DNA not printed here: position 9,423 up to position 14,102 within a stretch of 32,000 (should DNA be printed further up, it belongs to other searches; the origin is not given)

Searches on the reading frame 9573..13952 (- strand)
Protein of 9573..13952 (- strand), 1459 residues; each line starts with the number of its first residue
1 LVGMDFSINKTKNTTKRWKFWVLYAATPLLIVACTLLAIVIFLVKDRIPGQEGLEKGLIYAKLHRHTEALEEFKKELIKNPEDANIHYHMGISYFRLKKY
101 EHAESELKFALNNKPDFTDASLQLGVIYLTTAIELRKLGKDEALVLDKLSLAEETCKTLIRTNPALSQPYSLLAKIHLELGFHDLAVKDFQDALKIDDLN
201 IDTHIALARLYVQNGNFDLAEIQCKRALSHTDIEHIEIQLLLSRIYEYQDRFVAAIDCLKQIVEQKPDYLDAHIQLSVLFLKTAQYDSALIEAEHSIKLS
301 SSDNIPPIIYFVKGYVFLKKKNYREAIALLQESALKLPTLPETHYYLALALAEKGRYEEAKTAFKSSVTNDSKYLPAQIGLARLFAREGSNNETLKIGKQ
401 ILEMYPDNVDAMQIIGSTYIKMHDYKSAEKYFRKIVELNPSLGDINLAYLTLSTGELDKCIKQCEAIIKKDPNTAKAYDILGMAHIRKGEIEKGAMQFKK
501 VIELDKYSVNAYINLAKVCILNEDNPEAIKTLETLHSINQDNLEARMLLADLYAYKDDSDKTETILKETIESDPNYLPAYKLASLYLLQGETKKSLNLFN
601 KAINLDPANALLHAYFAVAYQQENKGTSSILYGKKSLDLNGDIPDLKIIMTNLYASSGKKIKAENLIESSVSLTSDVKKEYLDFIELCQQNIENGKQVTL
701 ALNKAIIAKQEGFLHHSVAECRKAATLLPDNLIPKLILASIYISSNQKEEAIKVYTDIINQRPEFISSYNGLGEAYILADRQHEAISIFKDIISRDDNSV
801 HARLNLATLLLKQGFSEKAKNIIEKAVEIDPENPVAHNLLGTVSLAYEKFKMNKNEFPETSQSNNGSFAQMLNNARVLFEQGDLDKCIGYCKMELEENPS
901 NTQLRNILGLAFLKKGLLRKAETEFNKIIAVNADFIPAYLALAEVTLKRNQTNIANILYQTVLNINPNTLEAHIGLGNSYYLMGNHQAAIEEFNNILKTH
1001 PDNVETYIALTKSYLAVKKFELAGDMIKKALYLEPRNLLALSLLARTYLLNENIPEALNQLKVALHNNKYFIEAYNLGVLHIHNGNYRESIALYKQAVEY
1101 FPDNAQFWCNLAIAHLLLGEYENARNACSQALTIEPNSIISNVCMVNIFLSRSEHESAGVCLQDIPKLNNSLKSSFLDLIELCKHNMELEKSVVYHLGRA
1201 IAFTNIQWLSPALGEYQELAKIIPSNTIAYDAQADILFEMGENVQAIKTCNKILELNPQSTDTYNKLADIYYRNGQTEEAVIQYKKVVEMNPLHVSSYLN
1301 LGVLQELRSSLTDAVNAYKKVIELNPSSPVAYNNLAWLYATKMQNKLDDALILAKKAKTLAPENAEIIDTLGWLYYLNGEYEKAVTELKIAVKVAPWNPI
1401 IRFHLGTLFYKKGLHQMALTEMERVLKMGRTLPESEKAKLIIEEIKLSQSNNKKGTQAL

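Call 44: search_protein_families(library=pfam, proteins=[window:9573-13952:-])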
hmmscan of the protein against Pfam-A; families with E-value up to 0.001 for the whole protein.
window:9573-13952:- (1459 aa): 42 families (the best 25 are shown)
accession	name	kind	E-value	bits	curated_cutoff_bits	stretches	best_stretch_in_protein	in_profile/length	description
PF07719.23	TPR_2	-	4.4e-102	326.3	27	4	1105-1137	1-33/34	Tetratricopeptide repeat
PF14559.12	TPR_19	-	1.3e-96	317.4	25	8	784-840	9-65/68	Tetratricopeptide repeat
PF00515.34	TPR_1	-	5e-83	270.3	27.8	4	1105-1137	1-33/34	Tetratricopeptide repeat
PF13431.12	TPR_17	-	2.7e-81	261.6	24.4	3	1317-1351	1-33/34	Tetratricopeptide repeat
PF13428.12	TPR_14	-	1e-80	258.1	23.5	0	971-1010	2-41/44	Tetratricopeptide repeat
PF13181.12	TPR_8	-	2.1e-76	246.1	25.7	3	410-441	2-33/34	Tetratricopeptide repeat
PF13432.12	TPR_16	-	3.8e-75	248.2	32.7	3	1075-1137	1-63/65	Tetratricopeptide repeat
PF13414.12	TPR_11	-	2e-70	232.6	26.8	7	1084-1119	7-42/42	TPR repeat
PF13424.12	TPR_12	-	8.2e-63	209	30.1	2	1073-1134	4-74/77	Tetratricopeptide repeat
PF13174.12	TPR_6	-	1.7e-44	147.8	26.3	0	975-1002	5-32/33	Tetratricopeptide repeat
PF12895.13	ANAPC3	-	5.4e-43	145.6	27.2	1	284-365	3-80/82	Anaphase-promoting complex, cyclosome, subunit 3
PF24575.1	TPR_Slam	-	3.6e-36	124.2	35.2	0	308-364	48-104/104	Surface lipoprotein assembly modifier, N-terminal TPR repeats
PF23914.1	TPR_CcmH_CycH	-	1.6e-35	122.7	42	2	962-1064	42-147/158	Cytochrome c-type biogenesis protein H TPR domain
PF25063.1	ARM_TT21_C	-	2.5e-33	116.2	35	2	987-1137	38-196/209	Tetratricopeptide repeat protein 21 C-terminal ARM domain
PF13176.12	TPR_7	-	1.2e-30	103.3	27.9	0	1075-1097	3-27/36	Tetratricopeptide repeat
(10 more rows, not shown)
